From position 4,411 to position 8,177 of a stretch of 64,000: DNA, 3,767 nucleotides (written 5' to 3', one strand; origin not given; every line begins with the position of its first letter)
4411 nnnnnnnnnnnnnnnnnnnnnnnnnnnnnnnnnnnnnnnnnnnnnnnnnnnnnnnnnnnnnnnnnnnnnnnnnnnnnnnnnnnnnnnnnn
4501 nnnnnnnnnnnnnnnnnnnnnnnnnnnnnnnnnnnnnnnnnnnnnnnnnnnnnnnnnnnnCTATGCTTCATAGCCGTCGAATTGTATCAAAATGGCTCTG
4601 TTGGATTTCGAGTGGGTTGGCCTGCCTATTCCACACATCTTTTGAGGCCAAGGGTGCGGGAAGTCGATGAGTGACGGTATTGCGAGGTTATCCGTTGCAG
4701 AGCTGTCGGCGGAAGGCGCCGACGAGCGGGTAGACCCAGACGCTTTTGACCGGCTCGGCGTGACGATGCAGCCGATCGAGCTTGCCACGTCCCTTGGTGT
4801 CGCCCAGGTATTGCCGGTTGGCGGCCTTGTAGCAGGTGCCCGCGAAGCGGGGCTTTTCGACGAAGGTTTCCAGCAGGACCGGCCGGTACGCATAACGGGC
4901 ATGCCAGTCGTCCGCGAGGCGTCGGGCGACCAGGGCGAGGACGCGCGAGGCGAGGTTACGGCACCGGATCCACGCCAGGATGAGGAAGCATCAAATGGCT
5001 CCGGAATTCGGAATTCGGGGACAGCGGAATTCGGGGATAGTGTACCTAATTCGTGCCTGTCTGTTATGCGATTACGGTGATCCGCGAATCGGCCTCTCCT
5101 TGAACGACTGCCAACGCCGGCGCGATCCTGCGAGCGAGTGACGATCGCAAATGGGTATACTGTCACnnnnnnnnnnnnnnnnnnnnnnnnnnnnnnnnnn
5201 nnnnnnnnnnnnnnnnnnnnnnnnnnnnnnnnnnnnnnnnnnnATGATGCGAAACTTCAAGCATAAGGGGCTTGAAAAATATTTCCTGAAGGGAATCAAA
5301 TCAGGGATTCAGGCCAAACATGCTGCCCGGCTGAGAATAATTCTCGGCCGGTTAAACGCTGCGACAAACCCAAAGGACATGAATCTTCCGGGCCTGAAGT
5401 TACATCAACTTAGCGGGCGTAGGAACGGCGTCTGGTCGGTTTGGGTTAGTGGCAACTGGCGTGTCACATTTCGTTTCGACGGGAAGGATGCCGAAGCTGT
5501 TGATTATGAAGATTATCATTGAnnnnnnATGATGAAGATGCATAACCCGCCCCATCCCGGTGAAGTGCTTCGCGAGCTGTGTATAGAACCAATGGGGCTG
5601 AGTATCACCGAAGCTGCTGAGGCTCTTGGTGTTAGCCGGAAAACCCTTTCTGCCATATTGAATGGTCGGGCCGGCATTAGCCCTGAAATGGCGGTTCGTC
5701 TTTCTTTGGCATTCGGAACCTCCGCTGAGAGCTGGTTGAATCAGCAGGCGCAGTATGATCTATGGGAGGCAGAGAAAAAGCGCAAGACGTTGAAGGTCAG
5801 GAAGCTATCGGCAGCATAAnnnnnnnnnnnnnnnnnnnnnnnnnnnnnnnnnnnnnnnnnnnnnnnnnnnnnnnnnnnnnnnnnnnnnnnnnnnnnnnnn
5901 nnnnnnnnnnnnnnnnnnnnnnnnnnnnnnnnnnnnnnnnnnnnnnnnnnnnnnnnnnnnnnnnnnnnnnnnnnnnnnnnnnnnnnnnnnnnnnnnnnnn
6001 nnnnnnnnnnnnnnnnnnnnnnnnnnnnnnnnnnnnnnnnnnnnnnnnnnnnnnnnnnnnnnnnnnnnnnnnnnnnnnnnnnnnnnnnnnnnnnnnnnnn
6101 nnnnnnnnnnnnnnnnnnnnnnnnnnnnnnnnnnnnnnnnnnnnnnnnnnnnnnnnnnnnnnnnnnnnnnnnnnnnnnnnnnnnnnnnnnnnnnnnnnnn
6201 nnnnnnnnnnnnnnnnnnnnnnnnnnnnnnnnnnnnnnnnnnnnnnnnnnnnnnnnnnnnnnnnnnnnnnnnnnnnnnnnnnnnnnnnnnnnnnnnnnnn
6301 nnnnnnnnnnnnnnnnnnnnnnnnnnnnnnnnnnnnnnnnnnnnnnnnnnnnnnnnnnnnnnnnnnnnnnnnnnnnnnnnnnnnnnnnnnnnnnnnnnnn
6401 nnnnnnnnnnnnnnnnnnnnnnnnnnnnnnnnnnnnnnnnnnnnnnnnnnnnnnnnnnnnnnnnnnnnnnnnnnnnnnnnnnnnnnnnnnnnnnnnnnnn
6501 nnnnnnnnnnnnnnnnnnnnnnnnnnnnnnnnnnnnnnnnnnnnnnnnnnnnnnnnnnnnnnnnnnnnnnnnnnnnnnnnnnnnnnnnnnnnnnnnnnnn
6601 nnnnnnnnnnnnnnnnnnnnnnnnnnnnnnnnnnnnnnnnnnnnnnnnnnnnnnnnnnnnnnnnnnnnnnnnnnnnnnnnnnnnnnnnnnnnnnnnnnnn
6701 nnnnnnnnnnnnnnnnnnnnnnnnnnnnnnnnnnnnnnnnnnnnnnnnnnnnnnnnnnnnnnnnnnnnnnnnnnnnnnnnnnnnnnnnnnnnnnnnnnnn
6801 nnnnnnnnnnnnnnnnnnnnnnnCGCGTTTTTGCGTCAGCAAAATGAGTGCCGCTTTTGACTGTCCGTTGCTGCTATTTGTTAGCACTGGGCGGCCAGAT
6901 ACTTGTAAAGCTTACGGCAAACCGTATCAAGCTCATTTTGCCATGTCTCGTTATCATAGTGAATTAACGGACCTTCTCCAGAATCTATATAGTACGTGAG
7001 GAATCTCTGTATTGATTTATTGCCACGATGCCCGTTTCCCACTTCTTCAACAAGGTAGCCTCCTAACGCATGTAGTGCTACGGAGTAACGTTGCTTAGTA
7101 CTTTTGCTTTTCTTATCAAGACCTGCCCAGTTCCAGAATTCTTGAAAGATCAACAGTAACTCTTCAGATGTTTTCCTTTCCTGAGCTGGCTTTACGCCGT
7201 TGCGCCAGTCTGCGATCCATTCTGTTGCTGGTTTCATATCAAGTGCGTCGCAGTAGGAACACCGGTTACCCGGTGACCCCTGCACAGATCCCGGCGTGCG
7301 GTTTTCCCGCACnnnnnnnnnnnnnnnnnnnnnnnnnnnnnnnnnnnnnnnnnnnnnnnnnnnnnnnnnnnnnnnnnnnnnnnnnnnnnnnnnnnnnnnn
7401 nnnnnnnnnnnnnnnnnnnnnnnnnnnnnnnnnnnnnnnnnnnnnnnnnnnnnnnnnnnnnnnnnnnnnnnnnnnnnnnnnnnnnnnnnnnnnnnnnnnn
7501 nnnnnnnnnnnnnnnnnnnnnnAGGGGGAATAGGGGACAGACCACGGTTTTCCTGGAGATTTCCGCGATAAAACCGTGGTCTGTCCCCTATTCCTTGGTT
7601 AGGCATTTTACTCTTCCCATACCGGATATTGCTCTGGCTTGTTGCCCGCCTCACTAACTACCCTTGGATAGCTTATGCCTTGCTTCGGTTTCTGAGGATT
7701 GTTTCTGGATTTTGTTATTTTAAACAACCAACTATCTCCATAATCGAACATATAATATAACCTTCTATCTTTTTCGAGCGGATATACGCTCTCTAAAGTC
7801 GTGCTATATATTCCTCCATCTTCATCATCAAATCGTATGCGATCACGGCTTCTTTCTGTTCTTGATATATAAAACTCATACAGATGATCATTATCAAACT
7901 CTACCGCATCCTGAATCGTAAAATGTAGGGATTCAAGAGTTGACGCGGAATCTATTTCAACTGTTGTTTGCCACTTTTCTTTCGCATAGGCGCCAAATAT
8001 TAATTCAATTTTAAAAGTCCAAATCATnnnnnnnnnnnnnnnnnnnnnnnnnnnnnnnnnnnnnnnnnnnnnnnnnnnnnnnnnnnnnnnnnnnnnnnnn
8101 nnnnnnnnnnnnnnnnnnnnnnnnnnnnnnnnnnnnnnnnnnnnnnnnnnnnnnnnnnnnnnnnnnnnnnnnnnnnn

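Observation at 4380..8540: Decayed integron-like cassette islet (truncated intI plus core-site-flanked ORFs plus two TA modules) between core genes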

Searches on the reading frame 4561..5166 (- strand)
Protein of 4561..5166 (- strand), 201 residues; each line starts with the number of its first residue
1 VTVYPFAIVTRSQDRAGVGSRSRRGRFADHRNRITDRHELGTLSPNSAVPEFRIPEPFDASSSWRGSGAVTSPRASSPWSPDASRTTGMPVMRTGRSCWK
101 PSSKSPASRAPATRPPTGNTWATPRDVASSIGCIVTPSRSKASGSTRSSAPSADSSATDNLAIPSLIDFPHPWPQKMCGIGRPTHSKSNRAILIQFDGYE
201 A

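Call 8: search_protein_families(library=pfam, proteins=[window:4561-5166:-], max_evalue=0.01)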
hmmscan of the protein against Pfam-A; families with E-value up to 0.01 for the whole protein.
window:4561-5166:- (201 aa): 0 families

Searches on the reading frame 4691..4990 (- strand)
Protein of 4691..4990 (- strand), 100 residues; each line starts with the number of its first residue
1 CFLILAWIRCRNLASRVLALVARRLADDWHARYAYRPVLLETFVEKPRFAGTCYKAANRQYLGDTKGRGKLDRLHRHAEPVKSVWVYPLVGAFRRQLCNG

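Call 27: search_protein_families(library=pfam, proteins=[window:4691-4990:-], max_evalue=1)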
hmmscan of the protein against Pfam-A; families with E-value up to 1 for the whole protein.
seq(100 aa): 2 families
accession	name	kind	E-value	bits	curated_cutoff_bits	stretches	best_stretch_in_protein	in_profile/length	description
PF14236.12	DruA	-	1.9e-15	57.3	27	1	3-74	137-226/297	Druantia protein DruA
PF16932.10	T4SS_TraI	-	0.21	11.2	26.1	1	7-51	133-177/213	Type IV secretory system, conjugal DNA-protein transfer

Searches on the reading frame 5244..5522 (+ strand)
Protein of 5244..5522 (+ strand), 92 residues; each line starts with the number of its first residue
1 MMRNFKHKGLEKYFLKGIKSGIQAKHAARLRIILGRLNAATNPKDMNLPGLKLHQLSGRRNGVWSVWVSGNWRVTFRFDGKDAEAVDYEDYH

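Call 8: search_protein_families(library=pfam, proteins=[window:5244-5522:+], max_evalue=0.01)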
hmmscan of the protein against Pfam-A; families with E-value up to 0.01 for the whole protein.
window:5244-5522:+ (92 aa): 1 family
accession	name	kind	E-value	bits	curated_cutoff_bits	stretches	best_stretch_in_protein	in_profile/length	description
PF05015.19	HigB-like_toxin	-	6.6e-18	65.4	27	1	4-92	2-91/91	RelE-like toxin of type II toxin-antitoxin system HigB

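Call 9: search_protein_families(library=ncbifam, proteins=[window:5244-5522:+], max_evalue=0.01)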
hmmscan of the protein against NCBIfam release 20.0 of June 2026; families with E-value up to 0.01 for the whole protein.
window:5244-5522:+ (92 aa): 0 families

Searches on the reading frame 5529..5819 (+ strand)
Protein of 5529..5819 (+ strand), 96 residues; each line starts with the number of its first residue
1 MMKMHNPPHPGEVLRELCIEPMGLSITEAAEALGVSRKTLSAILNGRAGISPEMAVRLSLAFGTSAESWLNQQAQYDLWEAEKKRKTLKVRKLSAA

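Call 8: search_protein_families(library=pfam, proteins=[window:5529-5819:+], max_evalue=0.01)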
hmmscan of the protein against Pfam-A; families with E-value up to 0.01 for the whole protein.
window:5529-5819:+ (96 aa): 12 families
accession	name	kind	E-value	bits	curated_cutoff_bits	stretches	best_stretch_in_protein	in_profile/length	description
PF01381.28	HTH_3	-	4e-13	49.6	23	1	15-67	2-53/55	Helix-turn-helix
PF13560.12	HTH_31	-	1e-09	39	27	1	11-67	3-59/64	Helix-turn-helix domain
PF12844.13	HTH_19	-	1.5e-07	31.6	30.2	1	23-74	12-62/64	Helix-turn-helix domain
PF13384.12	HTH_23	-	0.00015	21.9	24.6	1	18-45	14-39/50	Homeodomain-like domain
PF22083.2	I-HmuI_NUMOD-like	-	0.00039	20.4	27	1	25-47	14-36/46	DNA endonuclease I-HmuI-like, NUMOD-like domain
PF20432.4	Xre-like-HTH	-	0.00087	20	25.8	1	22-52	22-52/63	Antitoxin Xre-like helix-turn-helix domain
PF12802.13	MarR_2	-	0.0015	19.1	27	1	13-45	10-42/61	MarR family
PF12728.13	HTH_17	-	0.0024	18.6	27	1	24-42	2-20/51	Helix-turn-helix domain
PF02954.25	HTH_8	-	0.003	17.7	22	1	26-40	21-35/42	Bacterial regulatory protein, Fis family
PF13518.12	HTH_28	-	0.0056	17.2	25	1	23-45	12-34/52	Helix-turn-helix domain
PF07453.19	NUMOD1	-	0.0064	17.1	22.8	0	25-42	18-35/37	NUMOD1 domain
PF15943.11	YdaS_toxin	-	0.0065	16.7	30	1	27-59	12-44/65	Bacterial toxin YdaS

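Call 9: search_protein_families(library=ncbifam, proteins=[window:5529-5819:+], max_evalue=0.01)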
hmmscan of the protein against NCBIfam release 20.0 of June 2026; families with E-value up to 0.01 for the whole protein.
window:5529-5819:+ (96 aa): 3 families
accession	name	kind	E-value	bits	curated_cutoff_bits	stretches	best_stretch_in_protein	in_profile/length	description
TIGR02607.1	antidote_HigA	equivalog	3.6e-34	116.4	47.7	1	4-83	1-80/81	HigA family addiction module antitoxin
NF003162.0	PRK04140.1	equivalog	1.6e-05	24.1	263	1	11-67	128-183/317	transcriptional regulator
TIGR01764.1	excise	domain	0.0051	17.1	28.8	1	24-41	2-19/49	excisionase family DNA-binding protein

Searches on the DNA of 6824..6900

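Call 63: search_with_rna_model(model_id=R2, source=window, start=6824, end=6900, filters=off, max_evalue=10, show_alignments=2)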
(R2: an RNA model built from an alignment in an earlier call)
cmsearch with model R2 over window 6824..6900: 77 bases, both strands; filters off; matches with E-value up to 10: 6.
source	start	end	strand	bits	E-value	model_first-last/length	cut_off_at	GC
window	6838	6861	-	-0.3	1.1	1-69/69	no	0.46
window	6872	6886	-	-0.5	1.2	1-69/69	no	0.33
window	6872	6886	+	-0.6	1.2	1-69/69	no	0.33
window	6839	6861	+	-0.7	1.3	1-69/69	no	0.48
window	6890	6895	+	-3.9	7.7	1-69/69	no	1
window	6890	6896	-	-4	7.7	1-69/69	no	1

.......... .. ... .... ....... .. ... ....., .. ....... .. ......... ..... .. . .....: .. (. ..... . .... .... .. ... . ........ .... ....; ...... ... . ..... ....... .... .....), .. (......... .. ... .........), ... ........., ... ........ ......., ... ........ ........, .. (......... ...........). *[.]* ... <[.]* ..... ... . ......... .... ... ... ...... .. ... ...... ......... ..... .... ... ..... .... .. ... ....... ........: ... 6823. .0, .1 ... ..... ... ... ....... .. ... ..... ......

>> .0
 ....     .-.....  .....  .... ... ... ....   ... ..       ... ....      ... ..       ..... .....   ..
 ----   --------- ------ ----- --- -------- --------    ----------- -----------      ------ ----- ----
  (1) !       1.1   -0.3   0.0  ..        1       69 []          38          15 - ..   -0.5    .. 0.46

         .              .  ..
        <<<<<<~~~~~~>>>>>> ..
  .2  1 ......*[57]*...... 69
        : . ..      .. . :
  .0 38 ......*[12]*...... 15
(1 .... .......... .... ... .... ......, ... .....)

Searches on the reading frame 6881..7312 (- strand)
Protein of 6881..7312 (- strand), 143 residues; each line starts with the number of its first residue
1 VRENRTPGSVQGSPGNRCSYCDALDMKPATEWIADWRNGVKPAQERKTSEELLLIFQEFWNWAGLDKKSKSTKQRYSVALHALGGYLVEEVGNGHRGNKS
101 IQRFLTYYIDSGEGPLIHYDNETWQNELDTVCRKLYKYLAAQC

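Call 8: search_protein_families(library=pfam, proteins=[window:6881-7312:-], max_evalue=0.01)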
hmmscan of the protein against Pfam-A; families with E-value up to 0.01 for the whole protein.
window:6881-7312:- (143 aa): 0 families

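Call 9: search_protein_families(library=ncbifam, proteins=[window:6881-7237:-], max_evalue=0.01)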
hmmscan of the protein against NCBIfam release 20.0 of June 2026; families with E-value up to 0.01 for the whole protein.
window:6881-7237:- (118 aa): 0 families

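Call 27: search_protein_families(library=pfam, proteins=[window:6884-7237:-], max_evalue=1)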
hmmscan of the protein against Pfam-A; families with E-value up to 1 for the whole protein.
seq(118 aa): 1 family
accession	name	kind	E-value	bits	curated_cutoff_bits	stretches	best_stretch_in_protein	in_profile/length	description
PF02899.23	Phage_int_SAM_1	-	0.065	14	22.3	1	34-116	4-81/83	Phage integrase, N-terminal SAM-like domain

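Call 55: find_encoding_contigs(protein=window:6881-7237:-, flank=6000, max_places=8)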
Protein window:6881-7237:- (118 aa): 1 contig read that carries it; 1 place shown.
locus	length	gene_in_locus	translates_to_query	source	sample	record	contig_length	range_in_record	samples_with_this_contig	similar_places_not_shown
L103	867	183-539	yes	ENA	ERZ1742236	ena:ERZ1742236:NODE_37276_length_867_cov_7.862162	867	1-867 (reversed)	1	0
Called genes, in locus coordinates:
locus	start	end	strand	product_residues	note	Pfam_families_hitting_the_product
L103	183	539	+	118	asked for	-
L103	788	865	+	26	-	?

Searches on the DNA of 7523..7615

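Call 65: search_with_rna_model(model_id=R2, source=window, start=7523, end=7615, filters=off, max_evalue=10, show_alignments=2)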
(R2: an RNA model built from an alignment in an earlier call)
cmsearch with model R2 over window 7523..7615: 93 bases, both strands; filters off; matches with E-value up to 10: 4.
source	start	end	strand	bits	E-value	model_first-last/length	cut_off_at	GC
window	7568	7604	-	2.1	0.35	1-69/69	no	0.49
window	7586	7604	+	2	0.35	1-69/69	no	0.53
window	7536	7585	+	-1.4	2.3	1-69/69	no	0.52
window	7541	7548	-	-3.7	7.9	1-69/69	no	0.62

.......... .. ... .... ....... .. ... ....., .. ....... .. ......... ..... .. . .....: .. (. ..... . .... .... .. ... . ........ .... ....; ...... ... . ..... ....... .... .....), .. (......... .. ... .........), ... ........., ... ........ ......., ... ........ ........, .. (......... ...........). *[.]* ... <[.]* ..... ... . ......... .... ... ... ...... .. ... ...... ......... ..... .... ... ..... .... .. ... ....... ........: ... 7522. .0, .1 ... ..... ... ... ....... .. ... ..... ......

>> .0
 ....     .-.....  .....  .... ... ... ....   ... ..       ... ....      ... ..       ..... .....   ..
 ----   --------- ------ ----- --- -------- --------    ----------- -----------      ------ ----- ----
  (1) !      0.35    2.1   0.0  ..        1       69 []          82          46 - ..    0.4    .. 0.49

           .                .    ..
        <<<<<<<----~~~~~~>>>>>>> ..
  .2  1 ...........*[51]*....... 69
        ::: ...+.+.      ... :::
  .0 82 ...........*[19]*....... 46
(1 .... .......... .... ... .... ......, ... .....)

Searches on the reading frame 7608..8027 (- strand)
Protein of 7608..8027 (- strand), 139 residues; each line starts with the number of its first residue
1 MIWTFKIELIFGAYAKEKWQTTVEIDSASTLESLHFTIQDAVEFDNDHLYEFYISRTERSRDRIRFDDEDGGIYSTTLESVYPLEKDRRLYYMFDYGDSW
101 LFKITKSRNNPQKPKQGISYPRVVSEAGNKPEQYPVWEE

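Call 8: search_protein_families(library=pfam, proteins=[window:7608-8027:-], max_evalue=0.01)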
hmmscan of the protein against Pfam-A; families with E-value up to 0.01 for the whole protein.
window:7608-8027:- (139 aa): 1 family
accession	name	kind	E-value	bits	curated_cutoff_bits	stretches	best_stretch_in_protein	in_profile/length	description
PF07929.16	PRiA4_ORF3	-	1.3e-16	61.2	26.6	1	22-131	19-128/173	Plasmid pRiA4b ORF-3-like protein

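Call 9: search_protein_families(library=ncbifam, proteins=[window:7608-8027:-], max_evalue=0.01)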
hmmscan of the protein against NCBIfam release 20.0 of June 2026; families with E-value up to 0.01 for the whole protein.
window:7608-8027:- (139 aa): 0 families

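Call 29: find_encoding_contigs(protein=window:7608-8027:-, flank=6000, max_places=10)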
Protein window:7608-8027:- (139 aa): 3 contigs read that carry it; 3 places shown.
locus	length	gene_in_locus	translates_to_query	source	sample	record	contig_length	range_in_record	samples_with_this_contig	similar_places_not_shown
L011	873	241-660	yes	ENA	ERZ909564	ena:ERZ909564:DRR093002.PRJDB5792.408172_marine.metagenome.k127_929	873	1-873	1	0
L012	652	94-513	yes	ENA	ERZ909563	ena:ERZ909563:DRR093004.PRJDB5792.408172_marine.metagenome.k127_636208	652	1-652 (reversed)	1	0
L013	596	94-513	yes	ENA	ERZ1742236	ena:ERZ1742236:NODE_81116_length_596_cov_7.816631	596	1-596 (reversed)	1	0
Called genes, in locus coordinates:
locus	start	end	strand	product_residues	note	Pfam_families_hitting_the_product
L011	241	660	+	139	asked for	PF07929:PRiA4_ORF3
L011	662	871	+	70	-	?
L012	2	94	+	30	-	?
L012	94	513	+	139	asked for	PF07929:PRiA4_ORF3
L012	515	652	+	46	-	?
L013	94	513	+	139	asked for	PF07929:PRiA4_ORF3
